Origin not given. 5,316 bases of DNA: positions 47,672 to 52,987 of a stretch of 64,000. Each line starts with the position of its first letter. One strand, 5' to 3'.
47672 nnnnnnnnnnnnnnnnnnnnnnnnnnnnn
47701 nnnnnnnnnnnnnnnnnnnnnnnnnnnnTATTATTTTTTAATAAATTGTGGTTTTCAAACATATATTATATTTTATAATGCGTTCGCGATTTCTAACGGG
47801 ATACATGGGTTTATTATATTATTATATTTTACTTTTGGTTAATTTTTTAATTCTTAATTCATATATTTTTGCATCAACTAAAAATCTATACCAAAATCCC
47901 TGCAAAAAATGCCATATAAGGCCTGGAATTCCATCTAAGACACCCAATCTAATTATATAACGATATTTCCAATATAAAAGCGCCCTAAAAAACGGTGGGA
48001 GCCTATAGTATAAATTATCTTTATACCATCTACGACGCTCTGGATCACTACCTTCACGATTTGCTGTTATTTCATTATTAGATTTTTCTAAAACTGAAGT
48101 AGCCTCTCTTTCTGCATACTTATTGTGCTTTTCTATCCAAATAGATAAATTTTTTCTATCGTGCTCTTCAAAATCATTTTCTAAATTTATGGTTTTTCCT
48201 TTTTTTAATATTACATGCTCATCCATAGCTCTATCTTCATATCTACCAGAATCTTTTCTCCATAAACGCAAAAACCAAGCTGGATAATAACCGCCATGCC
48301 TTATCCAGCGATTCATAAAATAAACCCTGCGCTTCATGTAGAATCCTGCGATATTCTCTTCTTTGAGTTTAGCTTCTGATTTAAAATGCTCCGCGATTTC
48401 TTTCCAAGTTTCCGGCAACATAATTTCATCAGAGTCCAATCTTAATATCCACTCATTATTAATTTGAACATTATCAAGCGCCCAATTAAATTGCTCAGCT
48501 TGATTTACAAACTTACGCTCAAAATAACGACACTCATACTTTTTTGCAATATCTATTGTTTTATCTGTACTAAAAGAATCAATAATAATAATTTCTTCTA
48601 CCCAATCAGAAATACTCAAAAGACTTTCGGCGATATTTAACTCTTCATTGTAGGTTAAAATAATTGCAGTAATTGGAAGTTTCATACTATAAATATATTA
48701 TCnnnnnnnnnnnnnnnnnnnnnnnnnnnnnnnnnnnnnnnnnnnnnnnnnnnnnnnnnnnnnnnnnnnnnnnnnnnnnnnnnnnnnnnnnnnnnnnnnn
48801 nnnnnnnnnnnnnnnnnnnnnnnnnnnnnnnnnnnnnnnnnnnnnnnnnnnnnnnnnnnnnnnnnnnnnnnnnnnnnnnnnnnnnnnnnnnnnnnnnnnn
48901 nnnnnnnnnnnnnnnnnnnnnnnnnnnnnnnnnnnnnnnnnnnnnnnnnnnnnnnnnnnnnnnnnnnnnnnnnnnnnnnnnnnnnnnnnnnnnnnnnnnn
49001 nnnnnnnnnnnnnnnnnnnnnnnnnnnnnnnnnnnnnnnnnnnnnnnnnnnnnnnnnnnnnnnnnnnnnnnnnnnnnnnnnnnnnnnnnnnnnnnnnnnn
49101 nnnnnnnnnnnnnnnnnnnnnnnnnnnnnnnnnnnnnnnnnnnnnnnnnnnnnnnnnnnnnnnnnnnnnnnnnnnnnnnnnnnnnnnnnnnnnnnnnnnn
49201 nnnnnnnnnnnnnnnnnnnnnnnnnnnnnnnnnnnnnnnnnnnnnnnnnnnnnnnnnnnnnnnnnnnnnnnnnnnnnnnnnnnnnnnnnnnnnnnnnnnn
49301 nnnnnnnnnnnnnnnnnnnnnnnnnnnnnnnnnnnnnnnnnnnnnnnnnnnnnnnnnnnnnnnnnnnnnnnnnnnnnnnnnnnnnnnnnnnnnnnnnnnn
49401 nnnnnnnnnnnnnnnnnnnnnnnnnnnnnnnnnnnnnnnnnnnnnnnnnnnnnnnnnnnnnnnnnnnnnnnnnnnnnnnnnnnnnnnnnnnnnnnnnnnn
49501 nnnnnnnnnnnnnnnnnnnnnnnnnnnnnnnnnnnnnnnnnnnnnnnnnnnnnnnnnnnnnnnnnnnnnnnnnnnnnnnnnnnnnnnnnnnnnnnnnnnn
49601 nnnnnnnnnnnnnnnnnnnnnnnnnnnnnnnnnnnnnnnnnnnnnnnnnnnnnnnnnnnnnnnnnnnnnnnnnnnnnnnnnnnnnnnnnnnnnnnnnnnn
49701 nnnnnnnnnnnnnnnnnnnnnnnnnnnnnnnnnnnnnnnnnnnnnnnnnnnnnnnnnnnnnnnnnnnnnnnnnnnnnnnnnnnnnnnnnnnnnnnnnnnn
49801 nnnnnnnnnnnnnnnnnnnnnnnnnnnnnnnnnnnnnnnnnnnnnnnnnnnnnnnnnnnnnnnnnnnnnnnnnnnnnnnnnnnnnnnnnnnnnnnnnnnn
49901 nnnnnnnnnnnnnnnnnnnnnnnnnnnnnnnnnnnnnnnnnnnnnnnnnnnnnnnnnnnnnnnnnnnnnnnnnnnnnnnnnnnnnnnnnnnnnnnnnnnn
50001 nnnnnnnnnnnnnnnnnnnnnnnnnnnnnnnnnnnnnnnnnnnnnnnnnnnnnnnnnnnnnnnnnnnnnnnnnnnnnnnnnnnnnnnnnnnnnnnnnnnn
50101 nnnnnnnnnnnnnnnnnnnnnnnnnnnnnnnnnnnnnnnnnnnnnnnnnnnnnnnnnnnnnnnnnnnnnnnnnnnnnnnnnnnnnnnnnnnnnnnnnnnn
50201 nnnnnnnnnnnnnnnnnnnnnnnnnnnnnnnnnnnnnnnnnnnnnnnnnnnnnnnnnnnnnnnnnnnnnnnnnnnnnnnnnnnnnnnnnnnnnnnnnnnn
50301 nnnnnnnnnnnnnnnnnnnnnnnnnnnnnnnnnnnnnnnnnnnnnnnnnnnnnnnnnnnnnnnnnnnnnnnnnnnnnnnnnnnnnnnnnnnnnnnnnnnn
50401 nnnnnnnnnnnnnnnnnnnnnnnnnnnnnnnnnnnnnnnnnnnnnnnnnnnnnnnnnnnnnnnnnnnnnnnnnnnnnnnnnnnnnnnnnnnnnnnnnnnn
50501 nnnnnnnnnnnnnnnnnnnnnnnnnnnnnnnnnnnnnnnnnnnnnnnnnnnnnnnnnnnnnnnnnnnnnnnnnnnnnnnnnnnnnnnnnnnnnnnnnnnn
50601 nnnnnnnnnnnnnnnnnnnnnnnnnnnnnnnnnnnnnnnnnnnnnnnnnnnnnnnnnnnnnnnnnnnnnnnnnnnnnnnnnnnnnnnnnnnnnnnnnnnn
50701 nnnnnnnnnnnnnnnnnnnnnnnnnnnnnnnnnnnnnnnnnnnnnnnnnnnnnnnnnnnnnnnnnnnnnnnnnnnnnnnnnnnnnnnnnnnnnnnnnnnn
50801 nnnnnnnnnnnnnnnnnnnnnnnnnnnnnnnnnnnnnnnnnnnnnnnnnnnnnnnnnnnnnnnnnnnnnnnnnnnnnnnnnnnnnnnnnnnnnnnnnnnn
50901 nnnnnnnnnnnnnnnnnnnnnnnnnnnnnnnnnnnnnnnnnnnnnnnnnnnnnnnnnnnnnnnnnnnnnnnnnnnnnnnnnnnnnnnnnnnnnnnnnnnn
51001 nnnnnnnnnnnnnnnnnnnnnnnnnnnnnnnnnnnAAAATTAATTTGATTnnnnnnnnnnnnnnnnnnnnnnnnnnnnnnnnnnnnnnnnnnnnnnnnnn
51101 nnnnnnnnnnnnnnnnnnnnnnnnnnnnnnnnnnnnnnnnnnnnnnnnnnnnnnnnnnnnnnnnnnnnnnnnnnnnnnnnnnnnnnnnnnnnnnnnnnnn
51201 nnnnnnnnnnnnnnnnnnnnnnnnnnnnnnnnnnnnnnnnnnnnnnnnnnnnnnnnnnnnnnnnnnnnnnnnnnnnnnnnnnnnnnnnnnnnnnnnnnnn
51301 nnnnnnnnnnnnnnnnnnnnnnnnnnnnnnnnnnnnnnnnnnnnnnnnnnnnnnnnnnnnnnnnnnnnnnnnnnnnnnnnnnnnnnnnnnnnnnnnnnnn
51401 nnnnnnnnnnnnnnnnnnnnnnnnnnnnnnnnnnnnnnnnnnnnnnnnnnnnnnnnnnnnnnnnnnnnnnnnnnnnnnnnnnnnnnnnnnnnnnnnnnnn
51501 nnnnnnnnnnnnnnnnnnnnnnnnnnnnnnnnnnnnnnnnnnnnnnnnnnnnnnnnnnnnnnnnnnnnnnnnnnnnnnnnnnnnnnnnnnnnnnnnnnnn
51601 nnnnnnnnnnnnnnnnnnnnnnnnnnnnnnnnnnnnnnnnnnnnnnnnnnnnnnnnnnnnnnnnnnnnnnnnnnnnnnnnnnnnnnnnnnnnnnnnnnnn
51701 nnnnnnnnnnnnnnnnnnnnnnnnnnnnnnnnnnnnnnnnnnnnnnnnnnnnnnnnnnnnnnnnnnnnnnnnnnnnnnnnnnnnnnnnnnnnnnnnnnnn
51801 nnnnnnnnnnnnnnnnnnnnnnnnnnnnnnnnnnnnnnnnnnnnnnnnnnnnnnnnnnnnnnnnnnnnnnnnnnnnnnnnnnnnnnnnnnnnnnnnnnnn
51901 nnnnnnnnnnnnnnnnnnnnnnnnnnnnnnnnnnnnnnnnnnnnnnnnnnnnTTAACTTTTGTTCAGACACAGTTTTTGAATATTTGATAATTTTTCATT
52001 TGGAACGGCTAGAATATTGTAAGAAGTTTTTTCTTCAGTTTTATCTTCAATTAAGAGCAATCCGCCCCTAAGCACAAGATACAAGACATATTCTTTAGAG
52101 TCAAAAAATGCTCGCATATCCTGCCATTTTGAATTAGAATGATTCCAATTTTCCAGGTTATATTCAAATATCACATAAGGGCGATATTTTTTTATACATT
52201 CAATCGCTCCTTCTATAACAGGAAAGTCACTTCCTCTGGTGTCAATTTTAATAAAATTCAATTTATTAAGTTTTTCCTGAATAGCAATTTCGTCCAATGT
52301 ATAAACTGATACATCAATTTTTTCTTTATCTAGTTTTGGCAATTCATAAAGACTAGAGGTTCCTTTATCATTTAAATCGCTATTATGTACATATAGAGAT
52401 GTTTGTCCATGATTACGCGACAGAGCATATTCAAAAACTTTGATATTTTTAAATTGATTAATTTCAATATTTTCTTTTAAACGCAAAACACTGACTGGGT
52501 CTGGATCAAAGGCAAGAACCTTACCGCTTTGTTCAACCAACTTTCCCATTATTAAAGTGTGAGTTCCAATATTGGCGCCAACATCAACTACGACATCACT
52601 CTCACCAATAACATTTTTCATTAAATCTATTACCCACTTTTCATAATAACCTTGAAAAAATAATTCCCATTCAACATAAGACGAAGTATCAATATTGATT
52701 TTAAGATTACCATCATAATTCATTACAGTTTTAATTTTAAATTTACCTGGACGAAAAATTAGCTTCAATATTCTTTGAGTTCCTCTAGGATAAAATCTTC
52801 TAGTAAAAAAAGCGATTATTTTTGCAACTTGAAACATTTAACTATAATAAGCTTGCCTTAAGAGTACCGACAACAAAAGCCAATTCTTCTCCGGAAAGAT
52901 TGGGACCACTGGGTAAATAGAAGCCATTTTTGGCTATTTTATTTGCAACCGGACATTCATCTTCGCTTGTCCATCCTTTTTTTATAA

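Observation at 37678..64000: Surface-glycan island encoding a full NDP-deoxysugar tailoring set (C-methyl, O-methyl, carbamoyl, amino), suggesting a noviose-like decorated sugar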

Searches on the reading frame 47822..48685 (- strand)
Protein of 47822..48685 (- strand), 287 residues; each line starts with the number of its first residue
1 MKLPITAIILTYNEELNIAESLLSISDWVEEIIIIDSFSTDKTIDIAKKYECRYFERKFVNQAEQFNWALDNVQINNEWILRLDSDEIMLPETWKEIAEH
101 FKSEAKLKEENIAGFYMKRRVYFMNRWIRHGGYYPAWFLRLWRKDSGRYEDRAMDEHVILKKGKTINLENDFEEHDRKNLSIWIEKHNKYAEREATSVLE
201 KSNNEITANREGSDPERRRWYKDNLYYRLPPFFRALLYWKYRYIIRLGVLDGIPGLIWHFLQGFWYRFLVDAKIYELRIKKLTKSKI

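Call 5: search_protein_families(library=pfam, proteins=[window:47822-48685:-], max_evalue=0.001)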
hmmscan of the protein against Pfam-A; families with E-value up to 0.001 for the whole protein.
window:47822-48685:- (287 aa): 3 families
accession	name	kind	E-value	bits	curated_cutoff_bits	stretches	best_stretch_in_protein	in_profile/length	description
PF00535.33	Glycos_transf_2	-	3.1e-17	63.5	23.3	1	7-105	2-108/168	Glycosyl transferase family 2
PF13704.12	Glyco_tranf_2_4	-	0.00039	21.3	27.5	1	13-93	2-88/98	Glycosyl transferase family 2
PF21104.3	Glyco_hydro_78_N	-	0.00093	19.2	27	0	13-75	80-140/142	Glycosyl hydrolase family 78 alpha-rhamnosidase N-terminal domain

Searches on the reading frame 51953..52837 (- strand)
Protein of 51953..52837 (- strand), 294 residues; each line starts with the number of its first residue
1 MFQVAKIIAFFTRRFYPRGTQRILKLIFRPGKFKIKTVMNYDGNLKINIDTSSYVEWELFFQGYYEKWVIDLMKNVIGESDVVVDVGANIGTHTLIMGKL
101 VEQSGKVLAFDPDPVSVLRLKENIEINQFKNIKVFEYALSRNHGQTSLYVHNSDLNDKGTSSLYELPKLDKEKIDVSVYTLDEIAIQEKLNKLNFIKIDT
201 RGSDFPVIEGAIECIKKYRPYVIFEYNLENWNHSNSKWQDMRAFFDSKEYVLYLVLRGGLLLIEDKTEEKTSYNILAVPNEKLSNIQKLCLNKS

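Call 6: search_protein_families(library=pfam, proteins=[window:51953-52837:-], max_evalue=0.001)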
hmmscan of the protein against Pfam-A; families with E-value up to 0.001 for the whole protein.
window:51953-52837:- (294 aa): 3 families
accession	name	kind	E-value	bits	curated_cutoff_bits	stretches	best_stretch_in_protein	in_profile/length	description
PF05050.19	Methyltransf_21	-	1.1e-21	78.2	22.7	1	85-251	1-172/173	Methyltransferase FkbM domain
PF05575.17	V_cholerae_RfbT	-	7.7e-07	29.1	27.9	1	79-248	79-250/286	Vibrio cholerae RfbT protein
PF02475.24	TRM5-TYW2_MTfase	-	1.2e-05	25.7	28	1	73-132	30-88/164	TRM5/TYW2 methyltransferase domain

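Call 12: search_protein_families(library=ncbifam, proteins=[window:51953-52837:-], max_evalue=0.00001)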
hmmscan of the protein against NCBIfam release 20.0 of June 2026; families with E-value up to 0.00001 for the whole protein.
window:51953-52837:- (294 aa): 4 families
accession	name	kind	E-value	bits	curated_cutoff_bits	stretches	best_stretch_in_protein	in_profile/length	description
TIGR01444.1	fkbM_fam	subfamily_domain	4e-31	108.4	37.7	1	82-226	1-142/143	FkbM family methyltransferase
TIGR02469.1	CbiT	equivalog_domain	1e-06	29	78.3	1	74-137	14-76/124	precorrin-6Y C5,15-methyltransferase (decarboxylating) subunit CbiT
NF053511.1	tRNA_U34_MnmM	equivalog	5.6e-06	26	135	1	69-152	7-87/183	tRNA 5-(aminomethyl)-2-thiouridylate-methyltransferase MnmM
NF047824.1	tRNAwyosineTaw2Meth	equivalog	8.7e-06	25.6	350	0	73-134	87-147/245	tRNA(Phe) (4-demethylwyosine(37)-C(7)) aminocarboxypropyltransferase Taw2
